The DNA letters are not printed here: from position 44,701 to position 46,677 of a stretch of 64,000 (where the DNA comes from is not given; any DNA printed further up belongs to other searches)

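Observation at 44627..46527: Two uncharacterised membrane proteins translationally coupled inside the opp operon between oppC and oppD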

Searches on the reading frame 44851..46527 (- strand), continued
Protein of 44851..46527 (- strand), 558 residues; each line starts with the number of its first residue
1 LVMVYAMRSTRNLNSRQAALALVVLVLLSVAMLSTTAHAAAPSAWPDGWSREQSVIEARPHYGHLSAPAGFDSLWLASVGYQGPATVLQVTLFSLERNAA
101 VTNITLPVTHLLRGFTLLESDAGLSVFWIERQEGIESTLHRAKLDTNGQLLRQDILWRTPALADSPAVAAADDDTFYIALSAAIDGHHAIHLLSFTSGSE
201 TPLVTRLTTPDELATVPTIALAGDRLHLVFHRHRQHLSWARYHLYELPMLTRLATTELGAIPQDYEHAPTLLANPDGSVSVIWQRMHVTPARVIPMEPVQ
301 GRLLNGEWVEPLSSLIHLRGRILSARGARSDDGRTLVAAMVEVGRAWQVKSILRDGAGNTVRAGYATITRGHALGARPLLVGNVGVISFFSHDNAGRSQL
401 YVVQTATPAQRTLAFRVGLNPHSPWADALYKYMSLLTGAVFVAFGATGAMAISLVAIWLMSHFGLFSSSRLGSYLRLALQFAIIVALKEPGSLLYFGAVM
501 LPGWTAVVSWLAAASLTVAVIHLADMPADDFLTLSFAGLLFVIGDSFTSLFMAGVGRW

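Call 45: find_encoding_contigs(protein=P0023, flank=8000, max_places=2)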
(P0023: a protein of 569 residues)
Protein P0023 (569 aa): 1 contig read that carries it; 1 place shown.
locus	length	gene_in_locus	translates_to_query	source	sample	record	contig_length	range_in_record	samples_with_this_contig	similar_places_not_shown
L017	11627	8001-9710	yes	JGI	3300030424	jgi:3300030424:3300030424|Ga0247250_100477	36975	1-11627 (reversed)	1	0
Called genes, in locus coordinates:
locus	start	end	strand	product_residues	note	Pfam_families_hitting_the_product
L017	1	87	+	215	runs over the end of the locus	-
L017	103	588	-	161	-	PF01850:PIN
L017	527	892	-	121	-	PF04014:MazE_antitoxin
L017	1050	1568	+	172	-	PF12773:DZR (faint), PF13240:Zn_Ribbon_1 (weak)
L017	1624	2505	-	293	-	PF01978:TrmB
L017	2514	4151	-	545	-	PF02129:Peptidase_S15, PF08530:PepX_C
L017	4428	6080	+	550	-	PF00496:SBP_bac_5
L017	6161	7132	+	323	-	PF19300:BPD_transp_1_N, PF00528:BPD_transp_1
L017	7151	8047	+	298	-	PF12911:OppC_N, PF00528:BPD_transp_1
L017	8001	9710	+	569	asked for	-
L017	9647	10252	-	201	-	PF13489:Methyltransf_23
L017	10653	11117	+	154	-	-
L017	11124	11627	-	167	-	?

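Call 51: search_protein_families(library=pfam, proteins=[L014:1-516:+, L014:513-1523:+, L014:3712-3918:+, L015:3-503:+, L016:1-597:+, L016:4355-4534:+, L017:10653-11117:+, L017:4428-6080:+], max_evalue=0.01)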
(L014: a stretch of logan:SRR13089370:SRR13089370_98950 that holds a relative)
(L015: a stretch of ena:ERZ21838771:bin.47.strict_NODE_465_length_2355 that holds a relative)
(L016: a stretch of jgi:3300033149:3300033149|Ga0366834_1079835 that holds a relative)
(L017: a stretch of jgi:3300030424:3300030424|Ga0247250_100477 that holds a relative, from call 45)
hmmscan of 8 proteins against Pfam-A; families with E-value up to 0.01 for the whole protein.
L014:1-516:+ (171 aa): 3 families
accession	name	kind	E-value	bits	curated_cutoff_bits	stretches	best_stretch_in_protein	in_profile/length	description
PF08352.17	oligo_HPY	-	7.6e-21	74.7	27.1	1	75-139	1-65/65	Oligopeptide/dipeptide transporter, C-terminal region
PF00005.33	ABC_tran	-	8.1e-05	23.7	25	1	1-24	114-137/137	ABC transporter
PF13304.12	AAA_21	-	0.0096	16.4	27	0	7-59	251-303/304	AAA domain, putative AbiEii toxin, Type IV TA system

L014:513-1523:+ (336 aa): 6 families
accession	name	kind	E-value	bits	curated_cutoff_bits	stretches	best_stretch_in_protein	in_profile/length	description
PF00005.33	ABC_tran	-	2.1e-31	109.8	25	1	42-192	2-136/137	ABC transporter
PF08352.17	oligo_HPY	-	6e-20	71.8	27.1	1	244-309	1-65/65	Oligopeptide/dipeptide transporter, C-terminal region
PF13401.12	AAA_22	-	0.0013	19.5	27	1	56-93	10-33/130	AAA domain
PF13304.12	AAA_21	-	0.0027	18.3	27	0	160-212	233-288/304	AAA domain, putative AbiEii toxin, Type IV TA system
PF02463.25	SMC_N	-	0.0044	16.9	40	0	55-238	28-212/220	RecF/RecN/SMC N terminal domain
PF13191.12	AAA_16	-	0.0063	17.5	32.6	0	52-89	25-61/167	AAA ATPase domain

L014:3712-3918:+ (69 aa): 2 families
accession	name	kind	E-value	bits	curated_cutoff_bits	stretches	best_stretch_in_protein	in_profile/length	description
PF13419.12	HAD_2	-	0.00057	20.5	23.8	1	4-57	1-54/178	Haloacid dehalogenase-like hydrolase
PF00702.32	Hydrolase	-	0.0034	18.2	26.4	1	4-36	4-27/191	haloacid dehalogenase-like hydrolase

L015:3-503:+ (166 aa): 1 family
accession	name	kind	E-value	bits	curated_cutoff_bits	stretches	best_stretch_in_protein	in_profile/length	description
PF00528.27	BPD_transp_1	-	2.2e-26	93.1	26.4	1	1-165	20-183/184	Binding-protein-dependent transport system inner membrane component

L016:1-597:+ (198 aa): 1 family
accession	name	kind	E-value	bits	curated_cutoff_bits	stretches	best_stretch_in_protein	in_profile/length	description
PF00496.27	SBP_bac_5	-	1.2e-12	48.1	32.4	1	2-97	267-355/368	Bacterial extracellular solute-binding proteins, family 5 Middle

L016:4355-4534:+ (60 aa): 0 families

L017:10653-11117:+ (154 aa): 0 families

L017:4428-6080:+ (550 aa): 1 family
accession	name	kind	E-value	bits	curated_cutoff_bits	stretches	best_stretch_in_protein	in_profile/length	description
PF00496.27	SBP_bac_5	-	1e-95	321.4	32.4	1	90-452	3-356/368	Bacterial extracellular solute-binding proteins, family 5 Middle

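Call 55: find_related_loci(query=A3, collection=metagenome_contigs, flank=7000)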
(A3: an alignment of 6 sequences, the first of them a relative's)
Query A3 (550 aa) in metagenome_contigs; peptide patterns used: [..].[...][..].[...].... (x = any residue, [..] = any of these).
110 stretches matched a pattern; 6 encode a relative of the query (tblastn E <= 1e-3); 6 distinct loci.
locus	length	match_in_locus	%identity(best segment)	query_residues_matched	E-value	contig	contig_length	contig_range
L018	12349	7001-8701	32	1-550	2e-87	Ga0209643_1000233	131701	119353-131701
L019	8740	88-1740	24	5-550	1e-35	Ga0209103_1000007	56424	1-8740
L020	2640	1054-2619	24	32-550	6e-35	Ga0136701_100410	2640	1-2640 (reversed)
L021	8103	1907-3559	24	5-550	3e-31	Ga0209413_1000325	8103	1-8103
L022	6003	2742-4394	24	5-550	3e-31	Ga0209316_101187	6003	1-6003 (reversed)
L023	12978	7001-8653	24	5-550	3e-31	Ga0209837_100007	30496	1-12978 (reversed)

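Call 57: find_encoding_contigs(protein=P0034, flank=8000, max_places=2)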
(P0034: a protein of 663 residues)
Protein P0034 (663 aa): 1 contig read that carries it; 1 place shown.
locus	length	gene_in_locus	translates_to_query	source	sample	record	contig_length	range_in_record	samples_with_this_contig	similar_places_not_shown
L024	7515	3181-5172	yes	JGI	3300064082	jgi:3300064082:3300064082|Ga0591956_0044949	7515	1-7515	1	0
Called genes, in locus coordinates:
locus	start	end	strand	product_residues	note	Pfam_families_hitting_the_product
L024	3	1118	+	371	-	?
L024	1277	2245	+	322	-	PF19300:BPD_transp_1_N, PF00528:BPD_transp_1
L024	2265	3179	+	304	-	PF12911:OppC_N, PF00528:BPD_transp_1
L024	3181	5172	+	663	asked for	-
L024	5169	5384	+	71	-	-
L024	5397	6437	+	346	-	PF00005:ABC_tran, PF13304:AAA_21 (weak), PF08352:oligo_HPY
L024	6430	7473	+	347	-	PF00005:ABC_tran, PF13304:AAA_21 (faint), PF08352:oligo_HPY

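Call 58: find_encoding_contigs(protein=P0037, flank=8000, max_places=2)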
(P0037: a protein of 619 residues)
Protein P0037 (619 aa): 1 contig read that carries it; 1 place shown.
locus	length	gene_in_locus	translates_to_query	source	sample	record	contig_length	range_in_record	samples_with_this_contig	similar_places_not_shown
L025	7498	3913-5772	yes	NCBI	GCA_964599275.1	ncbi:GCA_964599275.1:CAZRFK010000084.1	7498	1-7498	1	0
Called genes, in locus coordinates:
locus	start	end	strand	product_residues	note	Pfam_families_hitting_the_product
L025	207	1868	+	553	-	PF00496:SBP_bac_5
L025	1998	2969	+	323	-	PF19300:BPD_transp_1_N, PF00528:BPD_transp_1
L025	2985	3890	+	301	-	PF12911:OppC_N, PF00528:BPD_transp_1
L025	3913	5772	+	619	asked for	-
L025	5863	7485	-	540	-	PF00144:Beta-lactamase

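Call 59: find_encoding_contigs(protein=P0028, flank=8000, max_places=2)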
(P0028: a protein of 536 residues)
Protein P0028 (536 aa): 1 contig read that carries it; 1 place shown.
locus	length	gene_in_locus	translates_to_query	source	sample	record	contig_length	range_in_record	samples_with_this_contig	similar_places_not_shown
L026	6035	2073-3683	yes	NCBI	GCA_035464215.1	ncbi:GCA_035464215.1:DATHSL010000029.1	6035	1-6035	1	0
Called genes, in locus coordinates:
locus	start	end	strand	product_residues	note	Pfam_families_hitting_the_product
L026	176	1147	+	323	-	PF19300:BPD_transp_1_N, PF00528:BPD_transp_1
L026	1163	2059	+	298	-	PF12911:OppC_N, PF00528:BPD_transp_1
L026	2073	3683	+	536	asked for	-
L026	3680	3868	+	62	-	-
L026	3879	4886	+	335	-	PF00005:ABC_tran, PF13304:AAA_21 (weak), PF08352:oligo_HPY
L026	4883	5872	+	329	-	PF00005:ABC_tran, PF08352:oligo_HPY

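Call 65: find_homologous_proteins(query=A2, max_evalue=0.00001)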
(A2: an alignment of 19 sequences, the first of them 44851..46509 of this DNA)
Query A2 (19 sequences) (552 aa, profile of the alignment): 16 proteins with E <= 0.00001 among 8000 candidates.
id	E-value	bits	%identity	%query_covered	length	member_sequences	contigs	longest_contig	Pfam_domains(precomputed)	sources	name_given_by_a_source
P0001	1.8e-196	672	100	100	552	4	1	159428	-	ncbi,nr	ncbi:MAG: hypothetical protein KGZ66_06845 [Selenomonadales bacterium]|nr:hypothetical protein [Sele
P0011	1.5e-194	666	57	100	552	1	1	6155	-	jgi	-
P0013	1.5e-191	656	52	93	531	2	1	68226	-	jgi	jgi:hypothetical protein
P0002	1.6e-187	643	74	100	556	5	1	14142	-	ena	-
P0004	4.8e-183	628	70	94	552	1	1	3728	-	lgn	-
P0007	3.8e-182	625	67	100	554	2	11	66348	-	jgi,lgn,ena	-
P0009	9.7e-182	624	65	100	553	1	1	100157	-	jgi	jgi:hypothetical protein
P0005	5.1e-181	621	71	95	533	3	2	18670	-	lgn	-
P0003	5.6e-179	615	73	94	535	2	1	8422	-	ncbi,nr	ncbi:MAG: hypothetical protein DDT37_01333 [Firmicutes bacterium]|nr:hypothetical protein [candidate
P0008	7.8e-177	607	66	98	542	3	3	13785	-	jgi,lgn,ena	-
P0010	9.3e-177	607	63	100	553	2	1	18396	-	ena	-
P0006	3.0e-173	596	69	95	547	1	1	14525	-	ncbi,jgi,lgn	-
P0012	2.3e-128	448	69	70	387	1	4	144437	-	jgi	jgi:hypothetical protein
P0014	3.6e-110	387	77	55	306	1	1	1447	-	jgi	-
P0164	2.5e-15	74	26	9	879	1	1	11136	-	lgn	-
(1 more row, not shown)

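Call 66: list_cluster_members(proteins=[P0028, P0037, P0015, P0016, P0017, P0019, P0021, P0025, P0027, P0030])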
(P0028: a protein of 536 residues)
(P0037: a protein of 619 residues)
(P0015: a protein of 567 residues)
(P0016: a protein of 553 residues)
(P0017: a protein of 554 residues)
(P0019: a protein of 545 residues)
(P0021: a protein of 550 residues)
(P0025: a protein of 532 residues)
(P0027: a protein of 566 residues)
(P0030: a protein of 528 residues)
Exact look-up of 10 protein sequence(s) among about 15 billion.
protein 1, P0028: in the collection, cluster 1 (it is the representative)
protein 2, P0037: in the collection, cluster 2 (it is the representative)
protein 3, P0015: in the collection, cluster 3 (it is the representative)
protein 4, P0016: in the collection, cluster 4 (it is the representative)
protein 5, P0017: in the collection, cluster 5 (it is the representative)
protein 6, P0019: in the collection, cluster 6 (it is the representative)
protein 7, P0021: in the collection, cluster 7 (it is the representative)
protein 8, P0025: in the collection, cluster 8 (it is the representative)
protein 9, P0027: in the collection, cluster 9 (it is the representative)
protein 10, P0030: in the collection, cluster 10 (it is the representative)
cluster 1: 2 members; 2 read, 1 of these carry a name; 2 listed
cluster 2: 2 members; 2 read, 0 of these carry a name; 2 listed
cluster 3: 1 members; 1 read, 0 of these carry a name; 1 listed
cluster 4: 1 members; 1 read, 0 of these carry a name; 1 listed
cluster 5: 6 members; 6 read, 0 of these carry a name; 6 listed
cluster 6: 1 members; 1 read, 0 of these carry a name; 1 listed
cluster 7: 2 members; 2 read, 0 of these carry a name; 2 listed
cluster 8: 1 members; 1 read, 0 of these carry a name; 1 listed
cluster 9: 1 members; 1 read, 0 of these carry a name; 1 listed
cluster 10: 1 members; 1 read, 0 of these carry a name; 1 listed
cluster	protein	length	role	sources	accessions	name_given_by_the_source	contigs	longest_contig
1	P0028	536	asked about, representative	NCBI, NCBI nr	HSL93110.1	MAG TPA: hypothetical protein VK905_00730 [Bacillota bacterium] | hypothetical protein [Bacillota bacterium]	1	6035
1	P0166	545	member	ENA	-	-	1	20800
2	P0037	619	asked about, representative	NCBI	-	-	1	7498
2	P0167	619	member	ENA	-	-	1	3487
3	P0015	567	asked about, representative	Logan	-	-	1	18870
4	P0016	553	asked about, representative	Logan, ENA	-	-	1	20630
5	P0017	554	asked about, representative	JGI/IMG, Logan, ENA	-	-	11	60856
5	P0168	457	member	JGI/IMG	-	-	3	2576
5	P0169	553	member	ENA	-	-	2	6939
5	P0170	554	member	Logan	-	-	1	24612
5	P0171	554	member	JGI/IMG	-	-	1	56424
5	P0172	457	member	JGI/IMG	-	-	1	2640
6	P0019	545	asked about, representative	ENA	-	-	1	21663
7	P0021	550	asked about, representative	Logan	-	-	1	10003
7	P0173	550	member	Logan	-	-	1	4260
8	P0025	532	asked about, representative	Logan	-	-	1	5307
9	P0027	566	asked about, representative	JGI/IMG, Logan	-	-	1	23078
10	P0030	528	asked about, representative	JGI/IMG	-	-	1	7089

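Call 86: fold_search(model_id=the predicted structure, library=pdb)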
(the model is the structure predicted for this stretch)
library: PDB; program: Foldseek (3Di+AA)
matches with E <= 10: 1536; with E <= 0.001: 522
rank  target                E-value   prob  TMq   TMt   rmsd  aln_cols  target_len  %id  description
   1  7esn_A                4.9e-09  1.00  0.46  0.55   6.2       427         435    9  Crystal structure of a L-rhamnose-alpha-1,4-D-glucuronate lyase from Fusarium oxysporum 12S, H105F Rha-GlcA complex (released 2021-08-04)
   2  5mul                  1.2e-08  1.00  0.44  0.60   6.1       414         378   11  Glycoside Hydrolase BT3686 bound to Glucuronic Acid (released 2017-04-26)
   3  5muk                  1.4e-08  1.00  0.44  0.60   6.1       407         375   10  Glycoside Hydrolase BT3686 (released 2017-04-26)
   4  7esk_A                1.4e-08  1.00  0.43  0.54   6.9       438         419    8  Crystal structure of a L-rhamnose-alpha-1,4-D-glucuronate lyase from Fusarium oxysporum 12S, Ligand free form (released 2021-08-04)
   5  5mum                  2.0e-08  1.00  0.40  0.53   8.6       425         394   10  Glycoside Hydrolase BACINT_00347 (released 2017-04-26)
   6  7drq_A                2.6e-08  1.00  0.40  0.45   7.3       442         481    9  Crystal structure of polysaccharide lyase Uly1 (released 2021-03-31)
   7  7esl                  2.9e-08  1.00  0.45  0.57   6.6       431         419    8  Crystal structure of a L-rhamnose-alpha-1,4-D-glucuronate lyase from Fusarium oxysporum 12S, N247A N-glycan free form (released 2021-08-04)
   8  7drq_B                3.6e-08  1.00  0.40  0.44   8.5       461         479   10  Crystal structure of polysaccharide lyase Uly1 (released 2021-03-31)
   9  9xrl_A                4.2e-08  1.00  0.32  0.38   9.6       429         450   10  Structure of mouse cytoplasmic lattice (CPL) repeating unit (released 2026-03-18)
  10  6byt_B                4.4e-08  1.00  0.38  0.42   8.9       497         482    8  Complex structure of LOR107 mutant (R320) with tetrasaccharide substrate (released 2018-02-07)
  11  5o7x_A                6.3e-08  1.00  0.37  0.35  17.4       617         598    9  CRYSTAL STRUCTURE OF S. CEREVISIAE CORE FACTOR AT 3.2A RESOLUTION (released 2017-08-02)
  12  5n61_P                6.9e-08  1.00  0.36  0.35  18.7       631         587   10  RNA polymerase I initially transcribing complex (released 2017-04-05)
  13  6byt_A                8.8e-08  1.00  0.38  0.43   8.6       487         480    8  Complex structure of LOR107 mutant (R320) with tetrasaccharide substrate (released 2018-02-07)
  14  9nxg_A                1.2e-07  1.00  0.27  0.30  16.7       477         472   10  An alpha-l-arabinofuranosidase (AtAbf43C) from Acetivibrio thermocellus DSM1313 (released 2025-08-20)
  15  3h6j                  1.5e-07  1.00  0.35  0.43   6.9       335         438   12  Crystal structure of a putative neuraminidase from Pseudomonas aeruginosa (released 2009-05-12)
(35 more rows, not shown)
